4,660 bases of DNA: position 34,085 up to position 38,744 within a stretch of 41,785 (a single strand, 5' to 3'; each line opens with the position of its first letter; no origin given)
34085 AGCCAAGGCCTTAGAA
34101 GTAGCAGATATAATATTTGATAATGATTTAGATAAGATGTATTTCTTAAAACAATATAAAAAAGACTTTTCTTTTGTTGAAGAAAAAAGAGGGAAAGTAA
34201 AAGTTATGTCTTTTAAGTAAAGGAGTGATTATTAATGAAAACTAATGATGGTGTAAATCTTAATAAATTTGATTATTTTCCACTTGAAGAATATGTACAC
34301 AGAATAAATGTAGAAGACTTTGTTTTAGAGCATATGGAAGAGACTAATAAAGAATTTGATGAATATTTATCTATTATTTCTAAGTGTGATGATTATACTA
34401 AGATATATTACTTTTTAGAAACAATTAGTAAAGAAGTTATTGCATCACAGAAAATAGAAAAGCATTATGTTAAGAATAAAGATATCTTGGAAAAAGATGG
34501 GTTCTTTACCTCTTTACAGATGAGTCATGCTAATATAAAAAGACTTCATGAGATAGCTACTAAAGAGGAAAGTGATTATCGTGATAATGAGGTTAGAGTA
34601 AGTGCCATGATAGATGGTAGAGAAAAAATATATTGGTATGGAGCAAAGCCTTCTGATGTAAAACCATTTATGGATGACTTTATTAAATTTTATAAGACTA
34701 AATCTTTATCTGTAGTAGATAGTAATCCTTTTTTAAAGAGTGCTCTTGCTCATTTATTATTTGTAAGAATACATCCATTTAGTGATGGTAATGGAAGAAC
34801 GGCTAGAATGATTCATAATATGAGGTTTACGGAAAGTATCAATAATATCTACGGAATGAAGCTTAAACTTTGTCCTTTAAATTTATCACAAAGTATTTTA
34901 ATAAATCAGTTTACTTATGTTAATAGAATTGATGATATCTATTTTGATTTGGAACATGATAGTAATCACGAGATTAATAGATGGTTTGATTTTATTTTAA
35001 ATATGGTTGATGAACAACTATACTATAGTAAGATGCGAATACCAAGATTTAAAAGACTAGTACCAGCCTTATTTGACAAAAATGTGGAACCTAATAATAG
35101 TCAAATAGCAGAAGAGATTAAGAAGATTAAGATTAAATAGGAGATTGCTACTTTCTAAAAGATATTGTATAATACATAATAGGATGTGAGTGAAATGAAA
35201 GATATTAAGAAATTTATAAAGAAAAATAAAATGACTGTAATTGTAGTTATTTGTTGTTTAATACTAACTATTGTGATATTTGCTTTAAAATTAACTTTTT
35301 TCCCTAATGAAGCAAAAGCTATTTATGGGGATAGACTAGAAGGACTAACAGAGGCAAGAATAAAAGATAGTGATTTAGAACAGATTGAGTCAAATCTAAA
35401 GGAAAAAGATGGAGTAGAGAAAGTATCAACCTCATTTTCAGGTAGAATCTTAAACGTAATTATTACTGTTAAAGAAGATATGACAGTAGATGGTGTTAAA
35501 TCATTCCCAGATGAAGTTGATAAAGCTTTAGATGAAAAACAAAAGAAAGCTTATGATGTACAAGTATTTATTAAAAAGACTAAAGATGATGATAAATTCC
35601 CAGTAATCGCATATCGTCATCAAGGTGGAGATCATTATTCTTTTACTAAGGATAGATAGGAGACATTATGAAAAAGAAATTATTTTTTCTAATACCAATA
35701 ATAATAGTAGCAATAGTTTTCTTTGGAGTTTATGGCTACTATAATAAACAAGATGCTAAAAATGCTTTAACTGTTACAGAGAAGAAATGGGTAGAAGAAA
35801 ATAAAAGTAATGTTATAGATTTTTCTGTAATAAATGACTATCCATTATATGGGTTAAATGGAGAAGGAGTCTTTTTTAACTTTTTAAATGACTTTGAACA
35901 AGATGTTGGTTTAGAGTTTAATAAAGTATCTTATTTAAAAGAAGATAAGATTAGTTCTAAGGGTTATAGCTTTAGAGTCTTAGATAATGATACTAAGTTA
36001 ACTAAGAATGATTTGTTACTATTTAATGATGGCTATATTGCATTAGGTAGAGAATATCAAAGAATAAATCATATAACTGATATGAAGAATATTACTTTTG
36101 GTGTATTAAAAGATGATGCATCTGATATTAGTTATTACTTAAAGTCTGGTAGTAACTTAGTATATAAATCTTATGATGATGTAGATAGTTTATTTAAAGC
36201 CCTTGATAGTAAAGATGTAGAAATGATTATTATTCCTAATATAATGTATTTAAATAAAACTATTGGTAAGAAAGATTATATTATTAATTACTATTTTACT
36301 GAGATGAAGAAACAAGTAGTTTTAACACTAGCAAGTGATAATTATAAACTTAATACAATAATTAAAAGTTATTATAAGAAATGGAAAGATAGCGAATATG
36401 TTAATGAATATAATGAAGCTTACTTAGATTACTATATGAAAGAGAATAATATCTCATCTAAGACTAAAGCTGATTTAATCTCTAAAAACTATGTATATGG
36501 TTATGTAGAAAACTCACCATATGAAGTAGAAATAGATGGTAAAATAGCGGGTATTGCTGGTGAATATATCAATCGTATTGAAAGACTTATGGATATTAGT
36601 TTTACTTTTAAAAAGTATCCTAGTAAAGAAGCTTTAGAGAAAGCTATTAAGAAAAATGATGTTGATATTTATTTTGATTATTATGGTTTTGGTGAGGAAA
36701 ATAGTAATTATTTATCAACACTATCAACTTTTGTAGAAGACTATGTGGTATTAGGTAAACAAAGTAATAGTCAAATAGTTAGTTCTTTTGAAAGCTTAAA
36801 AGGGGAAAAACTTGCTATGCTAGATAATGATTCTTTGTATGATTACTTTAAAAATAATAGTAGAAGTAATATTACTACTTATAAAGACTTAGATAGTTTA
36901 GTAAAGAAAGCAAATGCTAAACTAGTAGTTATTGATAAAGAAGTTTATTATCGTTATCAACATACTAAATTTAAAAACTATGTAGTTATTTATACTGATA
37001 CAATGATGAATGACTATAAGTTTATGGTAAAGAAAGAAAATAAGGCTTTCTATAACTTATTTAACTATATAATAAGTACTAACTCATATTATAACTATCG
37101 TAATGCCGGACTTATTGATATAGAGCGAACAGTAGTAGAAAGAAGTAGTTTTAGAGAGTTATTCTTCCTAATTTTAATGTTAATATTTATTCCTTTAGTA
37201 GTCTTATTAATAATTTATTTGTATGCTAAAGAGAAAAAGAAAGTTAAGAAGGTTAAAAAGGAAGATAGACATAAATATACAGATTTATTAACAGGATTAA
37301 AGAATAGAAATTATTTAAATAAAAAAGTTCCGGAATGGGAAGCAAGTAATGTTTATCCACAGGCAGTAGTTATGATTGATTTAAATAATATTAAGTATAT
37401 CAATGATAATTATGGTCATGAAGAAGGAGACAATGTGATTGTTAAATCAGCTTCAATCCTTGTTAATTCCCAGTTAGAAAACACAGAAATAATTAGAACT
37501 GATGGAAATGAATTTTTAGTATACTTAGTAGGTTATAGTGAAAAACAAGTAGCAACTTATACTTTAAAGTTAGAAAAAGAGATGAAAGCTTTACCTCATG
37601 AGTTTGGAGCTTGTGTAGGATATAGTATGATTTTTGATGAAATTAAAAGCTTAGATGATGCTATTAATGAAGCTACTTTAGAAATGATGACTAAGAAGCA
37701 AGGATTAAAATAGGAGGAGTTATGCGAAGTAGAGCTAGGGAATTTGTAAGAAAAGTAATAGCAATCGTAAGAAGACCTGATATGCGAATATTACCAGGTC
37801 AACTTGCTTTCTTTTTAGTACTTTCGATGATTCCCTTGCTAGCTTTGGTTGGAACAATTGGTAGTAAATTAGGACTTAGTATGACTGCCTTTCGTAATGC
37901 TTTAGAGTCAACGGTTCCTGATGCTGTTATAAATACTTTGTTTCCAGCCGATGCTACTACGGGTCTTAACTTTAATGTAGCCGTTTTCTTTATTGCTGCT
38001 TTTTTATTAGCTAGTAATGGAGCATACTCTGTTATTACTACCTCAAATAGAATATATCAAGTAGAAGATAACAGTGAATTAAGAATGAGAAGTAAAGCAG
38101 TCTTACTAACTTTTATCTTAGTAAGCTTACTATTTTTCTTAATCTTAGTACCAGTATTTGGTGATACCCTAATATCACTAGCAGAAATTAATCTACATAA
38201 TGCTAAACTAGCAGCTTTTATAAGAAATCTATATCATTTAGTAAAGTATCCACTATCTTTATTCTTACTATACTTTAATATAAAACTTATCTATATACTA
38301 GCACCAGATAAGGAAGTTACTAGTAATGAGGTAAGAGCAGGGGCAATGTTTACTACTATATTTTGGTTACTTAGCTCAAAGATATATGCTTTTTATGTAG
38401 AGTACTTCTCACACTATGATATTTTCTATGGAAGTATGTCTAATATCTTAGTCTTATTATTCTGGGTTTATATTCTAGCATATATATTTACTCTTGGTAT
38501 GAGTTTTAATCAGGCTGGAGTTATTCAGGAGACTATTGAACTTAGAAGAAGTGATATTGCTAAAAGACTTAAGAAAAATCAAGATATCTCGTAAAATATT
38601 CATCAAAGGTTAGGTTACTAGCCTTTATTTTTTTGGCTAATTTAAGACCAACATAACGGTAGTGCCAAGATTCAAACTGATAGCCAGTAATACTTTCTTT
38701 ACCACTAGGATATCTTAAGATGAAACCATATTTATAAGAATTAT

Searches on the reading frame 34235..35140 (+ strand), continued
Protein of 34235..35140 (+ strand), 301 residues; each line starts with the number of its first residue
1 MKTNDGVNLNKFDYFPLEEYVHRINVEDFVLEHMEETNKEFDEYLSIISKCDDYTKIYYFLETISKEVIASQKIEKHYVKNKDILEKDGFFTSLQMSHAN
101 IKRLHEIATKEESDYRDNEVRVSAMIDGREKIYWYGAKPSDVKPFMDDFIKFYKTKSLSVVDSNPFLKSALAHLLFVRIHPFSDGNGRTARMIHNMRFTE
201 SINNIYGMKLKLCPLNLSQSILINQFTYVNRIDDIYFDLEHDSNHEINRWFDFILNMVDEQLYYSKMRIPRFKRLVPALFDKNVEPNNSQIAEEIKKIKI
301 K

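Call 76: find_related_loci(query=A2, collection=metagenome_contigs, flank=4000)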
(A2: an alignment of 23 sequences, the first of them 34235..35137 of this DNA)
Query A2 (301 aa) in metagenome_contigs; peptide patterns used: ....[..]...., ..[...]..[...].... (x = any residue, [..] = any of these).
600 stretches matched a pattern (row limit reached: there are more); 515 encode a relative of the query (tblastn E <= 1e-3); the best 80 are kept; 80 distinct loci.
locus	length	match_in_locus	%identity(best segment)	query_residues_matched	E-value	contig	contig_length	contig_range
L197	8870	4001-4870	92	1-290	0e+0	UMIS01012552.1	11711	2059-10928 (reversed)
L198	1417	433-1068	93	79-290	6e-149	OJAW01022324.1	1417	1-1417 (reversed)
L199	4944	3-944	49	1-301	5e-90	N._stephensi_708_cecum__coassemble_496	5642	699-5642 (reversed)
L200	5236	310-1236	39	3-301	7e-69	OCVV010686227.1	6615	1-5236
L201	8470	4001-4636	51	57-263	8e-66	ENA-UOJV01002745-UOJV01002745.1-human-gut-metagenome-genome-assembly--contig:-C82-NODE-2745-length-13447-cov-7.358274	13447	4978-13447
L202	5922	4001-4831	39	1-274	3e-63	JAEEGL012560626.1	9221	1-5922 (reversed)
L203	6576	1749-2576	35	7-264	7e-51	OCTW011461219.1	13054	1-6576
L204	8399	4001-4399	30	65-196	6e-14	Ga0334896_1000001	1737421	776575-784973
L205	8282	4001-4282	37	104-200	7e-13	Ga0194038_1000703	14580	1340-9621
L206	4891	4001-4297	36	95-195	9e-13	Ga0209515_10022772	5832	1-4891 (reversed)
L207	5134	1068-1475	28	65-196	1e-12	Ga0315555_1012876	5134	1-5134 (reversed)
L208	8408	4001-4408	26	65-196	1e-12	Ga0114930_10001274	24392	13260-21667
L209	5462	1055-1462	29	65-196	5e-12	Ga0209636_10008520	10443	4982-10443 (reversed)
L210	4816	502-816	34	91-204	5e-12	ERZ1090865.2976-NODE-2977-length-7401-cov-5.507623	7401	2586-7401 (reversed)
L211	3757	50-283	38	115-196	5e-12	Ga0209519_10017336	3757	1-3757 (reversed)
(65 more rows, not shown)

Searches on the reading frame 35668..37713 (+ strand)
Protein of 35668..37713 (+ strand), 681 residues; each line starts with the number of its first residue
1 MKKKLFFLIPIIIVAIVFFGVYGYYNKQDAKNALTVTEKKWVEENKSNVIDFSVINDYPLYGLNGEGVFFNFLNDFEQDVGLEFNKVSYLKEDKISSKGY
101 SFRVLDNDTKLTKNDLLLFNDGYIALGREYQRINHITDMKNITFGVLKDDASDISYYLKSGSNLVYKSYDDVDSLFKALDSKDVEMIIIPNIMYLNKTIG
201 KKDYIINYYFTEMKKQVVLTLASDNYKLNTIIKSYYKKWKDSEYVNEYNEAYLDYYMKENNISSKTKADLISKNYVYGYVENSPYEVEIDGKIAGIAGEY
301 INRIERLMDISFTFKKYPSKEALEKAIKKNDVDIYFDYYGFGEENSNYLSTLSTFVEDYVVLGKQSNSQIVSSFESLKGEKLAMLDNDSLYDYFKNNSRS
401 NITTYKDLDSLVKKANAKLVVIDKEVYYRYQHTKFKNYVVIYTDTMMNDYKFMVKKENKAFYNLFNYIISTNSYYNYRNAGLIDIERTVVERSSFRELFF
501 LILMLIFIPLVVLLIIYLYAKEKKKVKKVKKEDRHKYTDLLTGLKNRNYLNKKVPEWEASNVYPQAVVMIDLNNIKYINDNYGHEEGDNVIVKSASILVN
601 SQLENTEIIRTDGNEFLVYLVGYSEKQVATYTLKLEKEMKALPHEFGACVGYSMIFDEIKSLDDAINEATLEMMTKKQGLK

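Call 3: search_protein_families(library=pfam, proteins=[window:35668-37713:+], max_evalue=0.1)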
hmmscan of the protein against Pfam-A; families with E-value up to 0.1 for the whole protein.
window:35668-37713:+ (681 aa): 3 families
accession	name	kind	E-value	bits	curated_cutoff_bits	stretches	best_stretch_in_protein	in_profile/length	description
PF00990.26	GGDEF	-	2.8e-19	69.9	23.8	1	537-677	2-155/161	Diguanylate cyclase, GGDEF domain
PF00497.25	SBP_bac_3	-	4.8e-06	26.8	26.4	1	282-470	9-114/132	Bacterial extracellular solute-binding proteins, family 3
PF19762.4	DUF6249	-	0.053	13.9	33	0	500-529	2-33/104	Domain of unknown function (DUF6249)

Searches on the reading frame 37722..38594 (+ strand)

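Call 3: search_protein_families(library=pfam, proteins=[window:37722-38594:+], max_evalue=0.1)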
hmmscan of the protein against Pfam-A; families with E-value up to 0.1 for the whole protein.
window:37722-38594:+ (290 aa): 1 family
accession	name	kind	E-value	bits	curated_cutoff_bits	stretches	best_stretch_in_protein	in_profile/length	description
PF03631.20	Virul_fac_BrkB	-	5.3e-38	131.6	33.7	1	26-265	10-254/259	Virulence factor BrkB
